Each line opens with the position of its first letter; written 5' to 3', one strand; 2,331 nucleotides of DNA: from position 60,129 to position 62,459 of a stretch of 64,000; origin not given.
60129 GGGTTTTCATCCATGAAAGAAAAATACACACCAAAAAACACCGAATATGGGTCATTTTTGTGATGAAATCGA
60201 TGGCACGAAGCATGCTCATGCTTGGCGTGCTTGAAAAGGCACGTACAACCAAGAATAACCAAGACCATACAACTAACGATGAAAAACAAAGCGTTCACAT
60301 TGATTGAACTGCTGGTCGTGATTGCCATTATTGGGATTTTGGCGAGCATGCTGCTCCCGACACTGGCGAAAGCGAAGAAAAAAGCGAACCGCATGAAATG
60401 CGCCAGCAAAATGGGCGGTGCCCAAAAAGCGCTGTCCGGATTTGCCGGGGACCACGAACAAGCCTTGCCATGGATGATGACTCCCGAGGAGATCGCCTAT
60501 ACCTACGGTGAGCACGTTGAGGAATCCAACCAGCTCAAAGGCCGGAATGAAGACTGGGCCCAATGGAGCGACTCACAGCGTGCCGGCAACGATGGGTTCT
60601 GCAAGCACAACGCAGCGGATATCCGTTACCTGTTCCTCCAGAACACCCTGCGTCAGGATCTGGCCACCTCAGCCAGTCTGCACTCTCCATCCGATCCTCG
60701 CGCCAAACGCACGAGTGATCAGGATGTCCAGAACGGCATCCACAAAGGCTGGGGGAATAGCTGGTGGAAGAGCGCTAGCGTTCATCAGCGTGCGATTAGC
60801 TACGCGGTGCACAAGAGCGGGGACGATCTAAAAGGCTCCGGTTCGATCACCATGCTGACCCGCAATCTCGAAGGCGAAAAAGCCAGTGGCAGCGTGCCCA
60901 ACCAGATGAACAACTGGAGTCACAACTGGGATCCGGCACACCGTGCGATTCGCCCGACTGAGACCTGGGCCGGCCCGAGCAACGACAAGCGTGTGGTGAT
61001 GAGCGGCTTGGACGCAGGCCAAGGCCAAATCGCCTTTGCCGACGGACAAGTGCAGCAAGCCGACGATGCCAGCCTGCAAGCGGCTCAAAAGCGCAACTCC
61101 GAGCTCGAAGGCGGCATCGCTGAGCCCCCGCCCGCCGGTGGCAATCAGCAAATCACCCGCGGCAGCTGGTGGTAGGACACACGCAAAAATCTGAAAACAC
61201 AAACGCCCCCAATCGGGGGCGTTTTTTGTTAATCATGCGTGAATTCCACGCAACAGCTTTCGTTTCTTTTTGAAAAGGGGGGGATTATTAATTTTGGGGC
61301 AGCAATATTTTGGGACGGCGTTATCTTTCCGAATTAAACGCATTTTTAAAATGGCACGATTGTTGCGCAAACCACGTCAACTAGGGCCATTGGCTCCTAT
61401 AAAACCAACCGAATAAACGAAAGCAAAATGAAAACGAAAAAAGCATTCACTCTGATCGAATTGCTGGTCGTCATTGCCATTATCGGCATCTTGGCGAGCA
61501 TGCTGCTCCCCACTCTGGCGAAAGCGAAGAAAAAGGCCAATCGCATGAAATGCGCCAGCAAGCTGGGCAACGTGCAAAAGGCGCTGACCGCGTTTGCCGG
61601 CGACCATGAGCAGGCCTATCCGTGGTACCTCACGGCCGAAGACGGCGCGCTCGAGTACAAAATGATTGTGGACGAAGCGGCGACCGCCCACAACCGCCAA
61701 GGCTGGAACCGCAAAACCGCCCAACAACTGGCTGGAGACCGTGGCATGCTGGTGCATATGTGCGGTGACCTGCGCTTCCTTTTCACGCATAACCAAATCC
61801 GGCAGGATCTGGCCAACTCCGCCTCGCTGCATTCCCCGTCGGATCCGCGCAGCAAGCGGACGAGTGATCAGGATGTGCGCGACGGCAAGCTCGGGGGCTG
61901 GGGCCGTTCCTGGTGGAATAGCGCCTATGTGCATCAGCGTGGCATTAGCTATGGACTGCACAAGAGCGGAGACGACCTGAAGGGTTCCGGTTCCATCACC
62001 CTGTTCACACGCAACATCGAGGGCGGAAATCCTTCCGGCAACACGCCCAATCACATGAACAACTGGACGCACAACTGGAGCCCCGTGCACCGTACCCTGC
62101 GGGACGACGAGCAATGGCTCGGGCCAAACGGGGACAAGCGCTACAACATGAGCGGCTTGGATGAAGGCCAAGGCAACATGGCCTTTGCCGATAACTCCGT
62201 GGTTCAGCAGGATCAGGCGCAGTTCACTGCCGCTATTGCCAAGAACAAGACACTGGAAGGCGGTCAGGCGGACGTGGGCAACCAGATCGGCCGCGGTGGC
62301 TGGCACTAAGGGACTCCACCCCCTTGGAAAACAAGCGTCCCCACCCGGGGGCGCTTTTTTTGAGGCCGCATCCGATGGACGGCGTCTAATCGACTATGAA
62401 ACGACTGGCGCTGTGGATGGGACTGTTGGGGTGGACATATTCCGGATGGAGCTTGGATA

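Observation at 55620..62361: Four monocistronic prepilin-like paralogs, each with its own -24/-12 (sigma-54 type) promoter, A/C-rich leader and strong terminator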

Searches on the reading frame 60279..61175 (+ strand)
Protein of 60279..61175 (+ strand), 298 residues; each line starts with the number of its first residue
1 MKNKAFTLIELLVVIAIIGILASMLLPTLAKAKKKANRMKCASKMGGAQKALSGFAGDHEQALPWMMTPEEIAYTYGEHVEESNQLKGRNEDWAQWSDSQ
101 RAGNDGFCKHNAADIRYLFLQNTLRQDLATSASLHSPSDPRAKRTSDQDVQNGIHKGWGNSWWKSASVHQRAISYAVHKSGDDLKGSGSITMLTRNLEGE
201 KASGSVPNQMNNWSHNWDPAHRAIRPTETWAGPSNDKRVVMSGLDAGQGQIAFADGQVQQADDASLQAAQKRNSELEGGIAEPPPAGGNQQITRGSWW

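Call 3: search_protein_families(library=pfam, proteins=[window:60279-61175:+], max_evalue=1)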
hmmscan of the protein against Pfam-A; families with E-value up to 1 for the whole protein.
window:60279-61175:+ (298 aa): 2 families
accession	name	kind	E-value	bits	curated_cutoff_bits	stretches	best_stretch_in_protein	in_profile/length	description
PF07963.17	N_methyl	-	3.5e-08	33.1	21.2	1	2-26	3-27/27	Prokaryotic N-terminal methylation motif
PF07219.19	HemY_N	-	0.038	14.5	31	0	247-273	64-90/107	HemY protein N-terminus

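Call 4: search_protein_families(library=ncbifam, proteins=[window:60279-61175:+], max_evalue=1)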
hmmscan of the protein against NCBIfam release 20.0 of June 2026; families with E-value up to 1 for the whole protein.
window:60279-61175:+ (298 aa): 15 families
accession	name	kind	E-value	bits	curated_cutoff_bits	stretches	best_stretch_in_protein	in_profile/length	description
TIGR01710.1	typeII_sec_gspG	equivalog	5.8e-09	36.1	88.85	1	5-56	2-53/134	type II secretion system major pseudopilin GspG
NF041013.1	T4P_ComGE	equivalog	6.7e-08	32.5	49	1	2-40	2-40/83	competence type IV pilus minor pilin ComGE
TIGR02532.1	IV_pilin_GFxxxE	domain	1.2e-07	31.3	16.3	1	4-26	2-24/24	prepilin-type N-terminal cleavage/methylation domain-containing protein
NF040999.1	pilin_ComGC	equivalog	1.7e-07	31.3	75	1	4-43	2-41/84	competence type IV pilus major pilin ComGC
TIGR01708.2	typeII_sec_gspH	equivalog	3.4e-07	30.4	80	1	5-42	3-40/169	type II secretion system minor pseudopilin GspH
NF041775.1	typeIV_PilA_Myxo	equivalog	9.6e-07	29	400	1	2-39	9-46/214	type IV pilin protein PilA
NF007862.0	PRK10574.1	equivalog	1.4e-05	25.3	138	1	2-36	3-37/145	prepilin peptidase-dependent pilin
TIGR02596.1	TIGR02596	subfamily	0.00011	22.4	70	1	6-45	1-39/196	Verru_Chthon cassette protein D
NF040982.1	ComGD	equivalog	0.0042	17.5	70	1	3-34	1-32/139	competence type IV pilus minor pilin ComGD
NF041002.1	pilin_ComGF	equivalog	0.013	15.7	80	1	3-35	1-33/139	competence type IV pilus minor pilin ComGF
TIGR02599.1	TIGR02599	subfamily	0.024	13.9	256.5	1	5-52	1-49/361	Verru_Chthon cassette protein C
NF007800.0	PRK10506.1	equivalog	0.041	13.7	158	1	2-26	7-31/163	prepilin peptidase-dependent protein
NF047828.1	T3SSXpsI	equivalog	0.065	13.3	150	1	4-43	2-41/132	type II secretion system protein XpsI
TIGR01711.1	gspJ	equivalog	0.08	12.7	64.85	1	5-63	2-61/192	type II secretion system minor pseudopilin GspJ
TIGR01707.1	gspI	equivalog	0.3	11.6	44.35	1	6-40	2-36/101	type II secretion system minor pseudopilin GspI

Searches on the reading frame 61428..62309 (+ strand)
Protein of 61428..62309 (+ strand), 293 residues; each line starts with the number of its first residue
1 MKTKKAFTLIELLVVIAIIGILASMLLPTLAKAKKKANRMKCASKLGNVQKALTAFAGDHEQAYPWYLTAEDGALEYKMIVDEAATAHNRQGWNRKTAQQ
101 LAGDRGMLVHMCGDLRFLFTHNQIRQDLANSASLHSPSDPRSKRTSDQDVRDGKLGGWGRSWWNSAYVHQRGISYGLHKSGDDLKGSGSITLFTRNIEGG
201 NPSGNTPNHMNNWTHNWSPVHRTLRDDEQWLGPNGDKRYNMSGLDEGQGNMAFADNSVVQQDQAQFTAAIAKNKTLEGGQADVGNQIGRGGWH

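Call 3: search_protein_families(library=pfam, proteins=[window:61428-62309:+], max_evalue=1)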
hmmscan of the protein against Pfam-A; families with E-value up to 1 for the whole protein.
window:61428-62309:+ (293 aa): 1 family
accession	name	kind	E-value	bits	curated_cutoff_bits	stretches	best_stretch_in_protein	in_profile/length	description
PF07963.17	N_methyl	-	3.3e-08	33.2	21.2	1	1-27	1-27/27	Prokaryotic N-terminal methylation motif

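Call 4: search_protein_families(library=ncbifam, proteins=[window:61428-62309:+], max_evalue=1)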
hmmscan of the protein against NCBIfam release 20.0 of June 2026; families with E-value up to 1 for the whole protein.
window:61428-62309:+ (293 aa): 14 families
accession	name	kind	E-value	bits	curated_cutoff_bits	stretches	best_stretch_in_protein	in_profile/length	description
TIGR01710.1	typeII_sec_gspG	equivalog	8.9e-11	42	88.85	1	6-73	2-65/134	type II secretion system major pseudopilin GspG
NF040999.1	pilin_ComGC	equivalog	8.8e-09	35.5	75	1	4-62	1-59/84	competence type IV pilus major pilin ComGC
TIGR02532.1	IV_pilin_GFxxxE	domain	9.3e-08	31.6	16.3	1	5-27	2-24/24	prepilin-type N-terminal cleavage/methylation domain-containing protein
NF041013.1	T4P_ComGE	equivalog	1.8e-07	31.1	49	1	2-43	1-42/83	competence type IV pilus minor pilin ComGE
TIGR01708.2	typeII_sec_gspH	equivalog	2e-07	31.2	80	1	6-46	3-43/169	type II secretion system minor pseudopilin GspH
NF041775.1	typeIV_PilA_Myxo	equivalog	1.5e-06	28.4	400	1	5-56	11-62/214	type IV pilin protein PilA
NF007862.0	PRK10574.1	equivalog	6.3e-06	26.4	138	1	1-37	1-37/145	prepilin peptidase-dependent pilin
TIGR02596.1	TIGR02596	subfamily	0.00016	21.9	70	1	7-44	1-37/196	Verru_Chthon cassette protein D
TIGR01711.1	gspJ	equivalog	0.00094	19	64.85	1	6-79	2-76/192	type II secretion system minor pseudopilin GspJ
NF040982.1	ComGD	equivalog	0.0033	17.8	70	1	4-36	1-33/139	competence type IV pilus minor pilin ComGD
NF007800.0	PRK10506.1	equivalog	0.0056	16.5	158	1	1-43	5-47/163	prepilin peptidase-dependent protein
TIGR01707.1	gspI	equivalog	0.008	16.7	44.35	1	7-41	2-36/101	type II secretion system minor pseudopilin GspI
TIGR02599.1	TIGR02599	subfamily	0.01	15.1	256.5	1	6-56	1-49/361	Verru_Chthon cassette protein C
NF041002.1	pilin_ComGF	equivalog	0.012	15.9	80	1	4-36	1-33/139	competence type IV pilus minor pilin ComGF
